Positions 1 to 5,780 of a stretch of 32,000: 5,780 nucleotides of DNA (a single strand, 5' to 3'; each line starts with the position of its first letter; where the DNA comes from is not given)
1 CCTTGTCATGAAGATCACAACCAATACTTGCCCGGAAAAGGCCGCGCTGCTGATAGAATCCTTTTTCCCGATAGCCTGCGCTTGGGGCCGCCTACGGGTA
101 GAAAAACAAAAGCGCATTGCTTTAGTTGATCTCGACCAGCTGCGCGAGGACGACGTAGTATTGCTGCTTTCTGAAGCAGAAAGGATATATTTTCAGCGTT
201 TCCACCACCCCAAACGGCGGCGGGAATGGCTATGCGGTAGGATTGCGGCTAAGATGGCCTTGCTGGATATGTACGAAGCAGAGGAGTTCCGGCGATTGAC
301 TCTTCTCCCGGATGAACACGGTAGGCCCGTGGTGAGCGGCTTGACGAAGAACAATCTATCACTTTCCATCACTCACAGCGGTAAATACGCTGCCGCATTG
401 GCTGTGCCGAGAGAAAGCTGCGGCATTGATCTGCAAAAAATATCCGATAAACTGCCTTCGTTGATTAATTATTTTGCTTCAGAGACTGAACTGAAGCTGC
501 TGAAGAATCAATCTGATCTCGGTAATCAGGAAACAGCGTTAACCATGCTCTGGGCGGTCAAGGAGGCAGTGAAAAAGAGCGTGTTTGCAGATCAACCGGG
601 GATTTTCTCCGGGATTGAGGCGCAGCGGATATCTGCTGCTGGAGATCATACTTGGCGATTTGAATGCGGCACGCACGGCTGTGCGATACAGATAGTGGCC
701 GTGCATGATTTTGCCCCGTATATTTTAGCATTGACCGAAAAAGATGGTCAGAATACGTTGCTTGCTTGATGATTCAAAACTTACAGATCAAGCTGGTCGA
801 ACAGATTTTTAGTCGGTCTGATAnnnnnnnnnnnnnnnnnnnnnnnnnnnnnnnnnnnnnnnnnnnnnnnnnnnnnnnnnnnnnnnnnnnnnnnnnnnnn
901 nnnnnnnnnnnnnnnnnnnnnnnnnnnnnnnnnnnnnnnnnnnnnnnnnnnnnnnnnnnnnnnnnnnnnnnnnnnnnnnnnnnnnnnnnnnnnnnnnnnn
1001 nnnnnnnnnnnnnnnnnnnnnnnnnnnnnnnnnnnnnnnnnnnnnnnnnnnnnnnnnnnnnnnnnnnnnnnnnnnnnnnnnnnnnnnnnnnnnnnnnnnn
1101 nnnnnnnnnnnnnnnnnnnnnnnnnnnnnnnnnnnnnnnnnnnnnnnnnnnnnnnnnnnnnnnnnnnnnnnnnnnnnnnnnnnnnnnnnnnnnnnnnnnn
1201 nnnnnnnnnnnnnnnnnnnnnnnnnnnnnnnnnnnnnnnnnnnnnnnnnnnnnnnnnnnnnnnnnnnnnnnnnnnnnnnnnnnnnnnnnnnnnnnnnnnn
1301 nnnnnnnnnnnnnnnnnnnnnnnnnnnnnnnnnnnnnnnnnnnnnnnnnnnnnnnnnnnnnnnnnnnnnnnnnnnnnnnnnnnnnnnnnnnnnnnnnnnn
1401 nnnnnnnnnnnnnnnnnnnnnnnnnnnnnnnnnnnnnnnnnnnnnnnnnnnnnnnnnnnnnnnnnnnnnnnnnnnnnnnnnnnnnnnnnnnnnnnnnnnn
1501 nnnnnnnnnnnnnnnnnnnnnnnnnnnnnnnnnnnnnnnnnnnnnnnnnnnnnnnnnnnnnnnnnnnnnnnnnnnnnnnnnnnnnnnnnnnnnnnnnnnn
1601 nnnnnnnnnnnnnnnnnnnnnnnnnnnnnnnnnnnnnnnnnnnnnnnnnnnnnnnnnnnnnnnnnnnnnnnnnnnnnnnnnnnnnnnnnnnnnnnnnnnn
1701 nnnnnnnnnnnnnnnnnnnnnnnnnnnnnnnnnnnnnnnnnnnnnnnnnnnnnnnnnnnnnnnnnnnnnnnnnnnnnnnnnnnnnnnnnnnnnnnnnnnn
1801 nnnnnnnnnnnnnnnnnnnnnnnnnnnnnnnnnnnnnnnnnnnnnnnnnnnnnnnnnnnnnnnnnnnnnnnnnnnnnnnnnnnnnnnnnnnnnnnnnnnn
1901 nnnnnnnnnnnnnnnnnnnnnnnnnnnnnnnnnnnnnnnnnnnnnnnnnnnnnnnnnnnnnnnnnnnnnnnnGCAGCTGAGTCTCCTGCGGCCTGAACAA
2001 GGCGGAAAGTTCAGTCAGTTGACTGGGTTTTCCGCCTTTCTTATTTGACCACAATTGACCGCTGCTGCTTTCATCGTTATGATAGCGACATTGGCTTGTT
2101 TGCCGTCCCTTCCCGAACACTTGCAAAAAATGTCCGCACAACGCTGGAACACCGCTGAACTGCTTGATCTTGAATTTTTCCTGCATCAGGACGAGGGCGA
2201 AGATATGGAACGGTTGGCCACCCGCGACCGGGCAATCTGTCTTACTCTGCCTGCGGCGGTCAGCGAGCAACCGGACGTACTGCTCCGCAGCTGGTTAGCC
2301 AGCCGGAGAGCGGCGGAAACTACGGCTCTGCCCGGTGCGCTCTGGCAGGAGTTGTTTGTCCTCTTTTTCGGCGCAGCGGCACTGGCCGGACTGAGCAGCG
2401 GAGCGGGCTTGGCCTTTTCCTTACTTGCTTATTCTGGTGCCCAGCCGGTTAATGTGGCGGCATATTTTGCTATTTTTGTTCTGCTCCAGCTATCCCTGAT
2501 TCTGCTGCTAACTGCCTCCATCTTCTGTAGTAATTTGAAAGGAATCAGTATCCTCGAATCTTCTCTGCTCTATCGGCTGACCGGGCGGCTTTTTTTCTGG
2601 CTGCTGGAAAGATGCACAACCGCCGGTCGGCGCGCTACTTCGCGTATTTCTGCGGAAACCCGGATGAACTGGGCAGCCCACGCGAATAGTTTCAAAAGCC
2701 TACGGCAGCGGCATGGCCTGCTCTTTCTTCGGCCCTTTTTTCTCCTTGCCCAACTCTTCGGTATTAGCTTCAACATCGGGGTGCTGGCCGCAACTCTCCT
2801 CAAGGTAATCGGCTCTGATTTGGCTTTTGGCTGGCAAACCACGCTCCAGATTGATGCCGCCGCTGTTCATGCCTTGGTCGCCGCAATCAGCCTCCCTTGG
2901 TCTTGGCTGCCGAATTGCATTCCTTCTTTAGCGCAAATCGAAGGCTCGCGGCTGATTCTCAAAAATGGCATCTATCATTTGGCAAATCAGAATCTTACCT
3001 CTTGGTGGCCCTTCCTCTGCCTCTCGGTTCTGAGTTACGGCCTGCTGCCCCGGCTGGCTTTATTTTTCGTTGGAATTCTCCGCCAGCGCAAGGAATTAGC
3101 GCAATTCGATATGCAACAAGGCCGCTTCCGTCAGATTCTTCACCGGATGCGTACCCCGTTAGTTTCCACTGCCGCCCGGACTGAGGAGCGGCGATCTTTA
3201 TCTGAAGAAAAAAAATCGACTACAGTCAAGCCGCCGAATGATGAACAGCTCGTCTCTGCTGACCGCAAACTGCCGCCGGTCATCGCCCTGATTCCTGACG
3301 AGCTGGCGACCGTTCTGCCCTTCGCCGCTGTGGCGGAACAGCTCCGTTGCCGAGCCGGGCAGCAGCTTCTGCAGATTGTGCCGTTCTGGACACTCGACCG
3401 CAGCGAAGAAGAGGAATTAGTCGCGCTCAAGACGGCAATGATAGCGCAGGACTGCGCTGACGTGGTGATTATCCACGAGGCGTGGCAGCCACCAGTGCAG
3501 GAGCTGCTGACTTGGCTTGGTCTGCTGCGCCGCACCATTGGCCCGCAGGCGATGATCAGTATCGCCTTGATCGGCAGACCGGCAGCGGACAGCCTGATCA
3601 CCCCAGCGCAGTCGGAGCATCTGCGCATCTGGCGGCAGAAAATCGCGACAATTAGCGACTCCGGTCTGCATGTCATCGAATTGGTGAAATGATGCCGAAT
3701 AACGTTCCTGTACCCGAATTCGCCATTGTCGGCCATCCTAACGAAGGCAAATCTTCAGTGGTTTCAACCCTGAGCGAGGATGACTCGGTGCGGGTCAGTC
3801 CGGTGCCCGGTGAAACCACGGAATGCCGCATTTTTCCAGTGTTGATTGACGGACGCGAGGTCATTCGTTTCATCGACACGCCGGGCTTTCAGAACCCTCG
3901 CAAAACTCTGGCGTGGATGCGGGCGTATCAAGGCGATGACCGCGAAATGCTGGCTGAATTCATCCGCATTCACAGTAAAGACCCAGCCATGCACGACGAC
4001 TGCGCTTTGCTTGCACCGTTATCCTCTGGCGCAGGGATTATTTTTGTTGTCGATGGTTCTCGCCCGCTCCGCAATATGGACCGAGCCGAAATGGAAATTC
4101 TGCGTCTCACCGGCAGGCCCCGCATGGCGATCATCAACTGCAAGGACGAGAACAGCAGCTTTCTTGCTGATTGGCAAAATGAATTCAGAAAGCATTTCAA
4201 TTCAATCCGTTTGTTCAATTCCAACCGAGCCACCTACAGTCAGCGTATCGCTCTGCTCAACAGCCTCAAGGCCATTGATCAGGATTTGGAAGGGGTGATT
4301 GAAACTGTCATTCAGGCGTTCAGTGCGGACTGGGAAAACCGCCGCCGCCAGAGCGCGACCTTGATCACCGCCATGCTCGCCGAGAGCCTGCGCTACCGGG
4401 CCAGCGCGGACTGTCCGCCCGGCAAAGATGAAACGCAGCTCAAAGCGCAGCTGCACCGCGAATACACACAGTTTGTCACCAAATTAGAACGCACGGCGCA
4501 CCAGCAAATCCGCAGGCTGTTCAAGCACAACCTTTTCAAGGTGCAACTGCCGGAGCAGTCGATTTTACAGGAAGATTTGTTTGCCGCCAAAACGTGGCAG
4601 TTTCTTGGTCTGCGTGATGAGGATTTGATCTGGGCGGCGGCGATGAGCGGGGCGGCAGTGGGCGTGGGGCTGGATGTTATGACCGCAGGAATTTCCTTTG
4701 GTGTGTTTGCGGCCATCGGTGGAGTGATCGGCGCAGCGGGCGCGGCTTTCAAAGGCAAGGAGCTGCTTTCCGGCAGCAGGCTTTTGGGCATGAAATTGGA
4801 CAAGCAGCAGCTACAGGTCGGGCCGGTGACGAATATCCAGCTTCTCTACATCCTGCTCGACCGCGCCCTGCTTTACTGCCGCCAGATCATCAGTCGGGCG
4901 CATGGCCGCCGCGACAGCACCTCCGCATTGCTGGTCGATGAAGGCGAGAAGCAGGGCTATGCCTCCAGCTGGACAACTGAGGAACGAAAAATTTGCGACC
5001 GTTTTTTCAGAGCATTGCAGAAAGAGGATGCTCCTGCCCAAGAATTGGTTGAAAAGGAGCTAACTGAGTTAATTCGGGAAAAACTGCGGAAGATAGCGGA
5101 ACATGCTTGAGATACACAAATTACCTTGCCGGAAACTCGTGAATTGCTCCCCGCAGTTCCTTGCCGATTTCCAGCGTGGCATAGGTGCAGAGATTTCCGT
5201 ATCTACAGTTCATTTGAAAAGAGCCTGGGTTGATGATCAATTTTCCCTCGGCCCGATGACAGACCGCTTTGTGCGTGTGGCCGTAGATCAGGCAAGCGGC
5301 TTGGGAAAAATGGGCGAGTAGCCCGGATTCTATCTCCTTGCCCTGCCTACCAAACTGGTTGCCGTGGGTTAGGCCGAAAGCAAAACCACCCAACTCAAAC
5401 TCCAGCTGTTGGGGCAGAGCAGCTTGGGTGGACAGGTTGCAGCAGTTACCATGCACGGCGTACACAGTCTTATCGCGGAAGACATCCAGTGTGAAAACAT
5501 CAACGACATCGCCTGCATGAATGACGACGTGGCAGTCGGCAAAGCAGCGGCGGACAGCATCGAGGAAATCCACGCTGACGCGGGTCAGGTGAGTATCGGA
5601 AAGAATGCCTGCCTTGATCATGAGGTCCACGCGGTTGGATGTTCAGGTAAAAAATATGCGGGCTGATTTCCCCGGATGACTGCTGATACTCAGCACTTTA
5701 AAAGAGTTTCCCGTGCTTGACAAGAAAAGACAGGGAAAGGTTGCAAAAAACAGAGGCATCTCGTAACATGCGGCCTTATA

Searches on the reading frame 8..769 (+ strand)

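Call 8: search_protein_families(library=pfam, proteins=[window:8-769:+], max_evalue=0.001)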
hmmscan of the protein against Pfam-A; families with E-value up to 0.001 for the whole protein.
window:8-769:+ (253 aa): 3 families
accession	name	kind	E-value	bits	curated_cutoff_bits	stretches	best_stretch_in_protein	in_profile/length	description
PF01648.25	ACPS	-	2.8e-10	40.6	25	1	137-224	1-90/111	4'-phosphopantetheinyl transferase superfamily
PF17837.6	4PPT_N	-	1.1e-07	32.2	27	1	67-132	10-67/68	4'-phosphopantetheinyl transferase N-terminal domain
PF22624.1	AASDHPPT_N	-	2.6e-05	24.8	27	1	52-132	15-97/100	4'-phosphopantetheinyl transferase, N-terminal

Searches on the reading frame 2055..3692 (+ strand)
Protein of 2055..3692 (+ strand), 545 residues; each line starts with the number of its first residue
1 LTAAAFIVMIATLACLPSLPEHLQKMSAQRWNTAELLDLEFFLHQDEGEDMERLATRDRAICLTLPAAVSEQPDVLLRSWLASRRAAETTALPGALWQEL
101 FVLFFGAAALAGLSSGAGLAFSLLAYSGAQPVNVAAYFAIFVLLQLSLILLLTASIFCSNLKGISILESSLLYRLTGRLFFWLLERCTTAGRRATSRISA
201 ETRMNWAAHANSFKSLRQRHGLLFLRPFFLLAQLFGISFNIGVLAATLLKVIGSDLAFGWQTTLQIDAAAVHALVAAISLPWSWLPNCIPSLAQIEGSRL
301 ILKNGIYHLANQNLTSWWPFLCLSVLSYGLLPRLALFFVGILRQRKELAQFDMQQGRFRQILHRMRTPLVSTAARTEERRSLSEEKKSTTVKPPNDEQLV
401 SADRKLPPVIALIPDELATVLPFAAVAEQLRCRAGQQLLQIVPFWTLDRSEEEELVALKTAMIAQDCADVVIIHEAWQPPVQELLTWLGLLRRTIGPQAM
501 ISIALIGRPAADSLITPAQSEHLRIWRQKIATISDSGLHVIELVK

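Call 8: search_protein_families(library=pfam, proteins=[window:2055-3692:+], max_evalue=0.001)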
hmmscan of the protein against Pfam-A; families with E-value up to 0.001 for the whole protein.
window:2055-3692:+ (545 aa): 1 family
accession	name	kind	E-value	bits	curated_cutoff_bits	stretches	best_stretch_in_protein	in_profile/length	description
PF11067.13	DUF2868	-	6.6e-58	197.1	26.8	1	209-534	10-314/315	Protein of unknown function (DUF2868)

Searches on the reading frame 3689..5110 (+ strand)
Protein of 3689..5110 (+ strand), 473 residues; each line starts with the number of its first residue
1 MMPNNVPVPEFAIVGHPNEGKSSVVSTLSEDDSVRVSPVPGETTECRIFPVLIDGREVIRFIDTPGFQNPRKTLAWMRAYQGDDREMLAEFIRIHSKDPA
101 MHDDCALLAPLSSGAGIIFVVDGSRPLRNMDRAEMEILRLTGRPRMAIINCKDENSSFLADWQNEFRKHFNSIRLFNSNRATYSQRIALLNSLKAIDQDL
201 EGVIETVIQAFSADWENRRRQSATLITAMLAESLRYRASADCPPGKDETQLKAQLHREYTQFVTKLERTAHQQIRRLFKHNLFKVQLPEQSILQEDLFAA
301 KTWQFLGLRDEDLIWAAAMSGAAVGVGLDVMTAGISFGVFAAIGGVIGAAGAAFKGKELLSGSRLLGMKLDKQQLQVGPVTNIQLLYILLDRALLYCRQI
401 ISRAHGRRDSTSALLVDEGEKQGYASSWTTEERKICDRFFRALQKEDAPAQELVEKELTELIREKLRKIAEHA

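Call 8: search_protein_families(library=pfam, proteins=[window:3689-5110:+], max_evalue=0.001)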
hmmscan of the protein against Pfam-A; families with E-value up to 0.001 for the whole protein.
window:3689-5110:+ (473 aa): 3 families
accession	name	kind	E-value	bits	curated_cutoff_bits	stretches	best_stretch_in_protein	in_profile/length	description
PF11981.13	DUF3482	-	3e-65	221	29.2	1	168-452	7-278/293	Domain of unknown function (DUF3482)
PF01926.29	MMR_HSR1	-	5.5e-13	49.5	21.9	1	11-149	2-111/113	50S ribosome-binding GTPase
PF02421.24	FeoB_N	-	0.00034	20.6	27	1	11-67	3-57/156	Ferrous iron transport protein B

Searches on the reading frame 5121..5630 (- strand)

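Call 8: search_protein_families(library=pfam, proteins=[window:5121-5630:-], max_evalue=0.001)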
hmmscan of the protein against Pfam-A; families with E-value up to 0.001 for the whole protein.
window:5121-5630:- (169 aa): 2 families
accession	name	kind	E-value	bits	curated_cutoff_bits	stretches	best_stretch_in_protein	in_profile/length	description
PF12850.12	Metallophos_2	-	3.7e-28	98.9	27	1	6-156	2-152/154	Calcineurin-like phosphoesterase superfamily domain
PF00149.33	Metallophos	-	0.00074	20.4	21.5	0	7-66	3-72/191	Calcineurin-like phosphoesterase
